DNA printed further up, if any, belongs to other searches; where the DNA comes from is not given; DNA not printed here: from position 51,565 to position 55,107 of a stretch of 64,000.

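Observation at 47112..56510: Glt G1-like gliding-motility gene cluster with non-canonical composition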

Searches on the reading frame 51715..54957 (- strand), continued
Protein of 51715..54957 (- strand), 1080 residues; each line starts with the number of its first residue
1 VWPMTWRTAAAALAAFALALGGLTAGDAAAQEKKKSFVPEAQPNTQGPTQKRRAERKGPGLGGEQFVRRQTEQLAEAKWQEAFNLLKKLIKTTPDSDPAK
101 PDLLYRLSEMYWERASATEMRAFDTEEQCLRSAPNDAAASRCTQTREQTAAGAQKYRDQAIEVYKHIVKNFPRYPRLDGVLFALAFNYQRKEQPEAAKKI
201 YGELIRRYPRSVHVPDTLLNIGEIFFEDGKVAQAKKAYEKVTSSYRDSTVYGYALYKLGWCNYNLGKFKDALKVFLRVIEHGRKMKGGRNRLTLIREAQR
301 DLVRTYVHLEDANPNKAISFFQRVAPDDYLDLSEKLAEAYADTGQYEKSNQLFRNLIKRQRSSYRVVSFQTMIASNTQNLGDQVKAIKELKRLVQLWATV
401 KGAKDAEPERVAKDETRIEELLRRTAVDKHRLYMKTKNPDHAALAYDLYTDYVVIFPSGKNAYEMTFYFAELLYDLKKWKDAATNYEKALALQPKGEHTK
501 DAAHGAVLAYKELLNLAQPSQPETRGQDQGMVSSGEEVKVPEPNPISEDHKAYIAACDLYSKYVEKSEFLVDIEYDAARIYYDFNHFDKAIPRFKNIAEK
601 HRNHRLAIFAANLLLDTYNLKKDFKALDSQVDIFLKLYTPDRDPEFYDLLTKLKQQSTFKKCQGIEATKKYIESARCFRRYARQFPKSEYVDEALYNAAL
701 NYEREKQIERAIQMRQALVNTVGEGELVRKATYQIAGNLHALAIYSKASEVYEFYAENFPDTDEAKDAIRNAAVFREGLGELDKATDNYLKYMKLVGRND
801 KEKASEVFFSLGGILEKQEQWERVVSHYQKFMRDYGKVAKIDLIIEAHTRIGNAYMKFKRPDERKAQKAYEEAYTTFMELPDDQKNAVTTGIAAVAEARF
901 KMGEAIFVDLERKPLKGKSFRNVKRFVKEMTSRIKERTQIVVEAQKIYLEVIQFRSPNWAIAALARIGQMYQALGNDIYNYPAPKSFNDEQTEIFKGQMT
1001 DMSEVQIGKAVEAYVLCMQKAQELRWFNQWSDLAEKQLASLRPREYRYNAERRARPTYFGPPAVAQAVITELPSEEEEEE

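Call 26: find_encoding_contigs(protein=P0061, flank=10000, max_places=1)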
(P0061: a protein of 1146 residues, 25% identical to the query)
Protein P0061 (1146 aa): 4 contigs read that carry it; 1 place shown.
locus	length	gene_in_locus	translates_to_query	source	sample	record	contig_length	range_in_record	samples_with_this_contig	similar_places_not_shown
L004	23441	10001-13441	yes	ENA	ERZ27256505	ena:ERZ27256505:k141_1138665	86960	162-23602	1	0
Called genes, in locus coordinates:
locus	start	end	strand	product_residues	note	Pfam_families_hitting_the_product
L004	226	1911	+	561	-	PF19864:Radical_SAM_N2, PF04055:Radical_SAM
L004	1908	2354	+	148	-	PF00383:dCMP_cyt_deam_1, PF14437:MafB19-deam, PF14439:Bd3614-deam (faint)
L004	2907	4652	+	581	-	PF05496:RuvB_N (faint), PF13177:DNA_pol3_delta2, PF13401:AAA_22 (weak), PF00004:AAA, PF07728:AAA_5 (weak), PF22608:DNAX_ATPase_lid, PF12169:DNA_pol3_gamma3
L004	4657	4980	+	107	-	PF02575:YbaB_DNA_bd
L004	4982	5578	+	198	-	PF21176:RecR_HhH, PF02132:RecR_ZnF, PF01751:Toprim, PF13662:Toprim_4, PF21175:RecR_C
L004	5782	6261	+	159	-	PF03259:Robl_LC7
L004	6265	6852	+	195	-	PF00025:Arf (weak)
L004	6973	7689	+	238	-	-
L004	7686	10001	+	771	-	-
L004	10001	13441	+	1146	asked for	PF13428:TPR_14 (faint), PF00515:TPR_1 (faint), PF07719:TPR_2 (faint), PF13174:TPR_6 (faint), PF13181:TPR_8 (faint), PF13424:TPR_12 (faint), PF13525:YfiO (faint), PF13432:TPR_16 (weak), +1 more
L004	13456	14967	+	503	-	-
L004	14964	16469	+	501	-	-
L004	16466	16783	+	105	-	-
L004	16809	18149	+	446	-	-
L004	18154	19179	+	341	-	-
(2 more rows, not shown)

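Call 56: search_protein_families(library=ncbifam, proteins=[L003:17999-18541:+], max_evalue=0.00001)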
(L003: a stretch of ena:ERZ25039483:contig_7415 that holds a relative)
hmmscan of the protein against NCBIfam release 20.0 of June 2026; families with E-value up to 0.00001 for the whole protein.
L003:17999-18541:+ (180 aa): 1 family
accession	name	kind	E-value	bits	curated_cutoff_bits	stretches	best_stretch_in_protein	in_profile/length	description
NF033768.1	myxo_SS_tail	domain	6.4e-11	42.2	40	1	87-155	16-84/92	AgmX/PglI C-terminal domain-containing protein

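Call 60: list_cluster_members(proteins=[P0055, P0058, P0059, P0060, P0063, P0066, P0072, P0073, P0074, P0272])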
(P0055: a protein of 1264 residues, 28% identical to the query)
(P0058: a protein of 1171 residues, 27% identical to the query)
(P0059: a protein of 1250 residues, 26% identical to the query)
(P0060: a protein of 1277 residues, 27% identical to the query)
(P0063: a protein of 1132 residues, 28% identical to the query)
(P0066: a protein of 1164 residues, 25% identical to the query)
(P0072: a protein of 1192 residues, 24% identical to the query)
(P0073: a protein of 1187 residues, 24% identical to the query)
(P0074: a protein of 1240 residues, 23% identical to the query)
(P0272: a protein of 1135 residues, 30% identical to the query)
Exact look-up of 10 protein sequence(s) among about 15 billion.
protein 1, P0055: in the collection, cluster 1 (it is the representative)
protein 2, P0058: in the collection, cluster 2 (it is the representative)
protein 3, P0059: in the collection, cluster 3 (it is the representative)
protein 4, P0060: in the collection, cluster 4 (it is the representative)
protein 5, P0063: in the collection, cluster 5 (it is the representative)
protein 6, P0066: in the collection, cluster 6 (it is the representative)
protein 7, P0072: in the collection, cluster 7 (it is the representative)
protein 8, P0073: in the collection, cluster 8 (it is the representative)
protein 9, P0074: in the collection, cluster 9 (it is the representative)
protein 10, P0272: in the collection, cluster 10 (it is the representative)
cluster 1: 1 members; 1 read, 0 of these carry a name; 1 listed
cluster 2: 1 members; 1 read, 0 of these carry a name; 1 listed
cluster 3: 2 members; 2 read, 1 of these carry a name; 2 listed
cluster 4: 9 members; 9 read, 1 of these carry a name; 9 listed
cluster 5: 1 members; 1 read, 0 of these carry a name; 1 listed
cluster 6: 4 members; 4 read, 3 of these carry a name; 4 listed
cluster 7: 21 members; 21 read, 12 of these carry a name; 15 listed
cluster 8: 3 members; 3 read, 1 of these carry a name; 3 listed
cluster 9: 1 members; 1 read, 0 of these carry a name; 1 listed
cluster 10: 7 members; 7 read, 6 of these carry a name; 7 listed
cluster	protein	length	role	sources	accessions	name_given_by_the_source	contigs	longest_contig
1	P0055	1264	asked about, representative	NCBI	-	-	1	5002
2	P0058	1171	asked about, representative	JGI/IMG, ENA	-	-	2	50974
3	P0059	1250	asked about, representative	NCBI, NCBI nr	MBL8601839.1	MAG: tetratricopeptide repeat protein [Myxococcales bacterium] | tetratricopeptide repeat protein [Myxococcales bacterium]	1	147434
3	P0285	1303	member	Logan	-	-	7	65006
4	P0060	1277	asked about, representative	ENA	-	-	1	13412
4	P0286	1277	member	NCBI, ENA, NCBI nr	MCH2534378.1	MAG: tetratricopeptide repeat protein [Bdellovibrionales bacterium] | tetratricopeptide repeat protein [Bdellovibrionales bacterium]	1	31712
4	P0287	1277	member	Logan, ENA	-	-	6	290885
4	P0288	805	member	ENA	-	-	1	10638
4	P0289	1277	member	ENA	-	-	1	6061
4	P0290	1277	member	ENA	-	-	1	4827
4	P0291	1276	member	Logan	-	-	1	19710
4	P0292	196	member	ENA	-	-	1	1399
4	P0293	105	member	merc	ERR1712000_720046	-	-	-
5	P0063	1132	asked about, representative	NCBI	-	-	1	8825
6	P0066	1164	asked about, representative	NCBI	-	-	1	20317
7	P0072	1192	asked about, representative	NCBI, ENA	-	-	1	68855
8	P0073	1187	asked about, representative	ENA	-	-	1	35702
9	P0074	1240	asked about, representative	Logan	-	-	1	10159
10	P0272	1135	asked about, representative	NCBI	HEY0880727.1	MAG TPA: tetratricopeptide repeat protein, partial [Archangium sp.]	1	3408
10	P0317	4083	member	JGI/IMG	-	tetratricopeptide (TPR) repeat protein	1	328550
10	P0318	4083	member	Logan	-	-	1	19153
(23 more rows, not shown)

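Call 61: find_encoding_contigs(protein=P0317, flank=10000, max_places=1)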
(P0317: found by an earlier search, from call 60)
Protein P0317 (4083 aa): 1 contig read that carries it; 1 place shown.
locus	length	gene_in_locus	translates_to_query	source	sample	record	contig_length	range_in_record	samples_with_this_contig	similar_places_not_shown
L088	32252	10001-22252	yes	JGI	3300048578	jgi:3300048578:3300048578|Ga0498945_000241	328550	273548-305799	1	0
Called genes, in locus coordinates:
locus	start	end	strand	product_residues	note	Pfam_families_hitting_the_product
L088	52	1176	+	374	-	PF02515:CoA_transf_3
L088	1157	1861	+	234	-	PF02230:Abhydrolase_2, PF00561:Abhydrolase_1 (faint), PF12697:Abhydrolase_6, PF01738:DLH, PF00326:Peptidase_S9 (faint)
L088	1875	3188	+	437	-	-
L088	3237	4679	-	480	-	PF01223:Endonuclease_NS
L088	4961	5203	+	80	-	-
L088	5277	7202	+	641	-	PF16697:Yop-YscD_cpl, PF00498:FHA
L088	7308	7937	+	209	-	-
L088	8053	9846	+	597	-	-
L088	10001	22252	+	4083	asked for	PF00515:TPR_1 (faint), PF13174:TPR_6 (faint), PF13176:TPR_7 (faint), PF13181:TPR_8 (faint), PF13428:TPR_14 (faint), PF14559:TPR_19 (faint), PF13424:TPR_12 (weak), PF07719:TPR_2 (weak), +3 more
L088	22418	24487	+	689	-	-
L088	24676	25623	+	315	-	-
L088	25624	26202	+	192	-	PF07661:MORN_2 (faint)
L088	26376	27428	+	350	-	-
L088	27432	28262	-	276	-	-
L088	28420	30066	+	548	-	PF02881:SRP54_N, PF00448:SRP54, PF02978:SRP_SPB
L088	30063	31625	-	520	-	PF00535:Glycos_transf_2, PF13428:TPR_14 (faint)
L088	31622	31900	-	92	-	-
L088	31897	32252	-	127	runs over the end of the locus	PF02561:FliS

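Call 63: search_protein_families(library=ncbifam, proteins=[L088:1875-3188:+, L088:4961-5203:+, L088:5277-7202:+, L088:7308-7937:+, L088:8053-9846:+, L088:22418-24487:+, L088:24676-25623:+], max_evalue=0.00001)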
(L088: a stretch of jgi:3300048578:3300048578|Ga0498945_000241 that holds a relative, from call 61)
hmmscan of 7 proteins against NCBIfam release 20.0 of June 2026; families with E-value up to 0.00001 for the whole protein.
L088:1875-3188:+ (437 aa): 0 families

L088:4961-5203:+ (80 aa): 1 family
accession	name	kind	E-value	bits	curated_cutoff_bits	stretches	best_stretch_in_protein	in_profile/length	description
NF033764.1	gliding_CglF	equivalog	9.9e-37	124.9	90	1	6-80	4-88/88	adventurous gliding motility protein CglF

L088:5277-7202:+ (641 aa): 8 families
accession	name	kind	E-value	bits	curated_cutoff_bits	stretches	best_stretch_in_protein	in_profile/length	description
NF033760.1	gliding_GltG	equivalog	1.9e-292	971.6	650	1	1-639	1-649/650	adventurous gliding motility protein GltG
NF033768.1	myxo_SS_tail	domain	6.2e-34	116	40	1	544-635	1-91/92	AgmX/PglI C-terminal domain-containing protein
NF033761.1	gliding_GltJ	equivalog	8.7e-14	51.5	450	1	542-635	579-671/671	adventurous gliding motility protein GltJ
NF041660.2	oxygluDhInhib_OdhI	equivalog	1.1e-11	44.8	200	1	21-91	53-122/130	oxoglutarate dehydrogenase inhibitor Odhl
NF049868.1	FhaB_Rv0019c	equivalog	3.6e-11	43.4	125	1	6-95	68-157/158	FHA domain-containing protein FhaB/FipA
NF052573.1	HisKinEspAMyxo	equivalog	4.3e-10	38.3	1400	1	28-94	50-116/755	serine histidine kinase EspA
TIGR03354.1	VI_FHA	hypoth_equivalog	7.5e-10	39.2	120.25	1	17-176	17-169/420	type VI secretion system-associated FHA domain protein TagH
TIGR01352.1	tonB_Cterm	subfamily_domain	1.5e-06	28.5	27.1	1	574-636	12-74/76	TonB family protein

L088:7308-7937:+ (209 aa): 1 family
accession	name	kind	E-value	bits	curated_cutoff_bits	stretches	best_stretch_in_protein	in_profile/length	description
NF033755.1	gliding_CglE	equivalog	2.4e-45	154.5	70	1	37-209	1-172/172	adventurous gliding motility protein CglE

L088:8053-9846:+ (597 aa): 0 families

L088:22418-24487:+ (689 aa): 4 families
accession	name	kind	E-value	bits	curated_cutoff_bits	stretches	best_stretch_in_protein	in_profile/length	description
NF033761.1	gliding_GltJ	equivalog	1.8e-201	671.8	450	1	1-689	1-671/671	adventurous gliding motility protein GltJ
NF033768.1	myxo_SS_tail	domain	3.8e-18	65.4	40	1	601-689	3-91/92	AgmX/PglI C-terminal domain-containing protein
TIGR02098.1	MJ0042_CXXC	domain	2e-13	49.8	20.9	1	1-35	1-35/38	MJ0042-type zinc finger domain-containing protein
NF033760.1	gliding_GltG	equivalog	2e-09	36.5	650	1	591-689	546-645/650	adventurous gliding motility protein GltG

L088:24676-25623:+ (315 aa): 0 families
